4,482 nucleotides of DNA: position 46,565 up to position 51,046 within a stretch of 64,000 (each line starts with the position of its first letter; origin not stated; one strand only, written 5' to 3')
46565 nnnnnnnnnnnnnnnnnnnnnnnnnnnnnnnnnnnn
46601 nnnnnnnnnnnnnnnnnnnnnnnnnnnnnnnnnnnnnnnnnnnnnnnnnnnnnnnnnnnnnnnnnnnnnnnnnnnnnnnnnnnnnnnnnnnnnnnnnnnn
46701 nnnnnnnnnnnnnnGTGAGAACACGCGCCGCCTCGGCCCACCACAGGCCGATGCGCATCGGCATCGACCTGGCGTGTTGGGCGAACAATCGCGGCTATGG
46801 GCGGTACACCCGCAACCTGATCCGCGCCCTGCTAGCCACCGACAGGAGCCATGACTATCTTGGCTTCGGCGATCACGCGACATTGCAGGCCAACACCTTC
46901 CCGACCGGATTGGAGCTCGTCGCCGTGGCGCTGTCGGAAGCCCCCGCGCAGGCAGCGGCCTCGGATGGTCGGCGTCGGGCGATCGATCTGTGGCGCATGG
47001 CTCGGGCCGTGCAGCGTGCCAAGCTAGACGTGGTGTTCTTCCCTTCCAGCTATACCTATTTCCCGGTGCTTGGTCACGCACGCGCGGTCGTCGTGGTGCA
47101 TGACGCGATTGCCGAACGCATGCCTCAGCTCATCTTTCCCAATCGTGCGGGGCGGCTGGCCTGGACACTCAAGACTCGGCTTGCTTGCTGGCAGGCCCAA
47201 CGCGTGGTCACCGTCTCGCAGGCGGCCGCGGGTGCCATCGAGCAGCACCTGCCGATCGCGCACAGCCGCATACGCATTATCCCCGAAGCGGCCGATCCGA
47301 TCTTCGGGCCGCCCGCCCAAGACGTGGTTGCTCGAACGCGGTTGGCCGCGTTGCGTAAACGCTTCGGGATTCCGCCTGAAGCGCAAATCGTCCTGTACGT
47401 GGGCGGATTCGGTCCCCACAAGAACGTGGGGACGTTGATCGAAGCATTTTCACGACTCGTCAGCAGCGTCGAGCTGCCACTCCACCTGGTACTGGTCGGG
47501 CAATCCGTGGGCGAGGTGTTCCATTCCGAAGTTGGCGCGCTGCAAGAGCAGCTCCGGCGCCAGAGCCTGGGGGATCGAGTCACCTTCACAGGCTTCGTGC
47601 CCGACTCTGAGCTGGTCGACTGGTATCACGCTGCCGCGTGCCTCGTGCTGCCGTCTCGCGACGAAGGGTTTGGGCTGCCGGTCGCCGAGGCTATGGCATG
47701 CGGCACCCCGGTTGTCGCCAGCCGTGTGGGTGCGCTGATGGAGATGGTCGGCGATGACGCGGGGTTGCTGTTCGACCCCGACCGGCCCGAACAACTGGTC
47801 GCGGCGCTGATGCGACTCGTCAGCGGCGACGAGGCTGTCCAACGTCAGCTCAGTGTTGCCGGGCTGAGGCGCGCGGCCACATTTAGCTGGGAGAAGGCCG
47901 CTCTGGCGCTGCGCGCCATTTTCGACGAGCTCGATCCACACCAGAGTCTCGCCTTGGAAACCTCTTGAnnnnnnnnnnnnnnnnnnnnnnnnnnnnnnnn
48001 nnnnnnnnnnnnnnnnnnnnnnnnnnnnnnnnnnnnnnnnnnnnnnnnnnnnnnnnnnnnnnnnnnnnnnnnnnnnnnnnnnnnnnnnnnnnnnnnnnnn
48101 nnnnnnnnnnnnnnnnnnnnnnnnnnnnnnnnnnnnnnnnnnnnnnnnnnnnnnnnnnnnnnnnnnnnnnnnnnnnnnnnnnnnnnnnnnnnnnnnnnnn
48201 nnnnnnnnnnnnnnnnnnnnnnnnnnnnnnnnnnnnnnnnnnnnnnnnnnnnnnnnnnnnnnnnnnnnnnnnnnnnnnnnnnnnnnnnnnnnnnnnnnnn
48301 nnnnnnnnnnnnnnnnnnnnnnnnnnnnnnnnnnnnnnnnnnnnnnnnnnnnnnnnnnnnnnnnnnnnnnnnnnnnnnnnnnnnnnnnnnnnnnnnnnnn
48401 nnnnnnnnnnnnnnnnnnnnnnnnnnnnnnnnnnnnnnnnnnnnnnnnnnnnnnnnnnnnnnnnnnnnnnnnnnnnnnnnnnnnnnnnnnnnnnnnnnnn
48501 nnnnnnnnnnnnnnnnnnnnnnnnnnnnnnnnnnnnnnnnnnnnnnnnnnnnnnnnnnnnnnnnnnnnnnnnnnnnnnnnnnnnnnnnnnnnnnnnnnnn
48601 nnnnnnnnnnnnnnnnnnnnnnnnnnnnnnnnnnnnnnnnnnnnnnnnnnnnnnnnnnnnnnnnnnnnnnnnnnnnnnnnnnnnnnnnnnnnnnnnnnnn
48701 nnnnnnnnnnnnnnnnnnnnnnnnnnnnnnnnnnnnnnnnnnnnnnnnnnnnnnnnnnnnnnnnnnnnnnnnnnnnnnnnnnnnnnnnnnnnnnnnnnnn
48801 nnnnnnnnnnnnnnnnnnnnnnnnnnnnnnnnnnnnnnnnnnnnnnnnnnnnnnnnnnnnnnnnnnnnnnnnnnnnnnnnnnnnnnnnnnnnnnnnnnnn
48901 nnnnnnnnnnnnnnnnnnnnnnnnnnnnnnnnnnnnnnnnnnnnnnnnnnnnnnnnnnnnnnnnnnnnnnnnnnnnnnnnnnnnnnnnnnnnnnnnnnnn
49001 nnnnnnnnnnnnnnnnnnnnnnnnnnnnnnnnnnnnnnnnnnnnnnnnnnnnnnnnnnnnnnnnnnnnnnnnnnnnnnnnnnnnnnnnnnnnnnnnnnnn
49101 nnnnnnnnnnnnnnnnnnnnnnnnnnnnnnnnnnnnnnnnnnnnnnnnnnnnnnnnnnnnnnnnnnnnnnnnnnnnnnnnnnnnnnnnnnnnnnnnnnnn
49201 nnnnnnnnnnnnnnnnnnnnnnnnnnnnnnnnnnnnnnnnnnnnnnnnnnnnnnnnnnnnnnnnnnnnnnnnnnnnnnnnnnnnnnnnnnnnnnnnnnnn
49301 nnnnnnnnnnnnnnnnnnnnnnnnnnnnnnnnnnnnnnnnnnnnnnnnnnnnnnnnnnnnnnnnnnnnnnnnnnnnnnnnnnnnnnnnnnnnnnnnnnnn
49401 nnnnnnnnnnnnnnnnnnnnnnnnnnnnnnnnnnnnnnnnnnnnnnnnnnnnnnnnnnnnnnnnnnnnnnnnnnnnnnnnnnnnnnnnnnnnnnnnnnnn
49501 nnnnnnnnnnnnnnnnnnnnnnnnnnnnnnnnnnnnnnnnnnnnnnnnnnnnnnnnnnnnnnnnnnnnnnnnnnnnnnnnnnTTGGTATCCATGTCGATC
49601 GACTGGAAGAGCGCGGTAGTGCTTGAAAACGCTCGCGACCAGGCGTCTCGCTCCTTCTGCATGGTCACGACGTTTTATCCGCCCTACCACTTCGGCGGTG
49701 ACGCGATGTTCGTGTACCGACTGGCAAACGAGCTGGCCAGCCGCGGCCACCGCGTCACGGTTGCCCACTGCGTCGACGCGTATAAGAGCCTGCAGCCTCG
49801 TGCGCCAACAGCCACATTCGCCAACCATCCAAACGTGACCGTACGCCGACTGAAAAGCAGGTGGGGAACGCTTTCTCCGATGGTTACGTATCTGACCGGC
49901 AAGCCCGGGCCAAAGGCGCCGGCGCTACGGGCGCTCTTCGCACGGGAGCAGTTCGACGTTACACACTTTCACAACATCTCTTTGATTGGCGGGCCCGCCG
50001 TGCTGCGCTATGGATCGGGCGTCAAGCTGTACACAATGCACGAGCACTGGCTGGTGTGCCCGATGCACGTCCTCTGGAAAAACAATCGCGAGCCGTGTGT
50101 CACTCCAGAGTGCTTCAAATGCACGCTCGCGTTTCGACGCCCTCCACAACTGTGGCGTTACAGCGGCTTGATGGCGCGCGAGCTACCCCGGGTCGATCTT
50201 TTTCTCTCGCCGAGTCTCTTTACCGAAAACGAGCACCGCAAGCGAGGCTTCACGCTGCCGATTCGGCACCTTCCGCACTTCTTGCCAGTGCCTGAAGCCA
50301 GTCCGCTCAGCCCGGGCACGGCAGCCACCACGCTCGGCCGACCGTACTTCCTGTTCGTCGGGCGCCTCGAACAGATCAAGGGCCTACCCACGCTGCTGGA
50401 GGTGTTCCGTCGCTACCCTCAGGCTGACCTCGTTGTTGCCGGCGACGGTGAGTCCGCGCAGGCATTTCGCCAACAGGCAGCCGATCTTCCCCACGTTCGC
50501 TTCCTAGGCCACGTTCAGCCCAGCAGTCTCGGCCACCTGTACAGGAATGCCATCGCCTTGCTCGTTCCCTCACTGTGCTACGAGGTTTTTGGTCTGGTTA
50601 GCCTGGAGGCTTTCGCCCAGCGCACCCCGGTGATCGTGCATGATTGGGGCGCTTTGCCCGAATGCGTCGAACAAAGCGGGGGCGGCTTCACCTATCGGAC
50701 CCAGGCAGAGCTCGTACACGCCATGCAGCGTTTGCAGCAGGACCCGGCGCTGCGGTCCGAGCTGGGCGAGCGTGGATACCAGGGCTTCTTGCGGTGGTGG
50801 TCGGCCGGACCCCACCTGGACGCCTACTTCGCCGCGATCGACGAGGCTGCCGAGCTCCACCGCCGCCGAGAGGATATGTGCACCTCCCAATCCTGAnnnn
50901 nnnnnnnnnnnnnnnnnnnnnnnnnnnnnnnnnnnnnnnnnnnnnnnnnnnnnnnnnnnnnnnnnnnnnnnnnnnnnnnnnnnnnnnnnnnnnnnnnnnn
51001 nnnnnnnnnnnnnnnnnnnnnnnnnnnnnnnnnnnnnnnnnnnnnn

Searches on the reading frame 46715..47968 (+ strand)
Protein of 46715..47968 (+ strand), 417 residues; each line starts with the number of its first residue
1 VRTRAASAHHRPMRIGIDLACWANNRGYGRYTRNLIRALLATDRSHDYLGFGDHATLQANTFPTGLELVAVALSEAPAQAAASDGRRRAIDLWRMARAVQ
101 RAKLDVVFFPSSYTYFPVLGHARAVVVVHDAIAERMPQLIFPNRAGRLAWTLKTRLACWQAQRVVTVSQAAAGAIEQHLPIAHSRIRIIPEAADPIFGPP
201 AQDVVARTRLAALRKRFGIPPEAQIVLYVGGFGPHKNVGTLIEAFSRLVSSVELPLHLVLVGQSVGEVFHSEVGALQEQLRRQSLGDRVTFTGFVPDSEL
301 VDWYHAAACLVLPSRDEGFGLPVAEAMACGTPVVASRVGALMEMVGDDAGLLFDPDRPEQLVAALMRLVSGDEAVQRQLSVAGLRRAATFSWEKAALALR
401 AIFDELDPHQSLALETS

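Call 11: search_protein_families(library=pfam, proteins=[window:46715-47968:+])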
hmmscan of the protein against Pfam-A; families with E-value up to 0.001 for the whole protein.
window:46715-47968:+ (417 aa): 5 families
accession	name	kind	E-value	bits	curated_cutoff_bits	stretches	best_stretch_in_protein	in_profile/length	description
PF00534.26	Glycos_transf_1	-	3.6e-36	124.7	26.4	1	213-376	5-163/172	Glycosyl transferases group 1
PF13692.12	Glyco_trans_1_4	-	1.7e-33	116.3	27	1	224-369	2-140/142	Glycosyl transferases group 1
PF20706.3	GT4-conflict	-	4.6e-12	46.1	26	1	158-364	144-335/385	Family 4 Glycosyltransferase in conflict systems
PF13439.12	Glyco_transf_4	-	5.1e-12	46.6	28.5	1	27-194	3-167/170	Glycosyltransferase Family 4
PF13524.12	Glyco_trans_1_2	-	4.9e-06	27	25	1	283-387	27-129/144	Glycosyl transferase-like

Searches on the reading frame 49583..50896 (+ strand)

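Call 7: search_protein_families(library=pfam, proteins=[window:49583-50896:+])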
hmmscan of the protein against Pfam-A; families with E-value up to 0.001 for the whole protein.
window:49583-50896:+ (437 aa): 6 families
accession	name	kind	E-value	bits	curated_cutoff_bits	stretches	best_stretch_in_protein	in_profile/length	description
PF00534.26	Glycos_transf_1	-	6.2e-26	91.4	26.4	1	252-400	14-171/172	Glycosyl transferases group 1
PF13692.12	Glyco_trans_1_4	-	1.6e-23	83.9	27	1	253-387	1-142/142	Glycosyl transferases group 1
PF13439.12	Glyco_transf_4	-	9.2e-13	49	28.5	1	38-231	2-163/170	Glycosyltransferase Family 4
PF13524.12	Glyco_trans_1_2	-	4.6e-09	36.8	25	1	271-404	5-131/144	Glycosyl transferase-like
PF13579.12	Glyco_trans_4_4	-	2e-08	35.1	29.7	1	39-222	2-146/158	Glycosyl transferase 4-like domain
PF20706.3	GT4-conflict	-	6.4e-07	29.1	26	1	233-356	177-314/385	Family 4 Glycosyltransferase in conflict systems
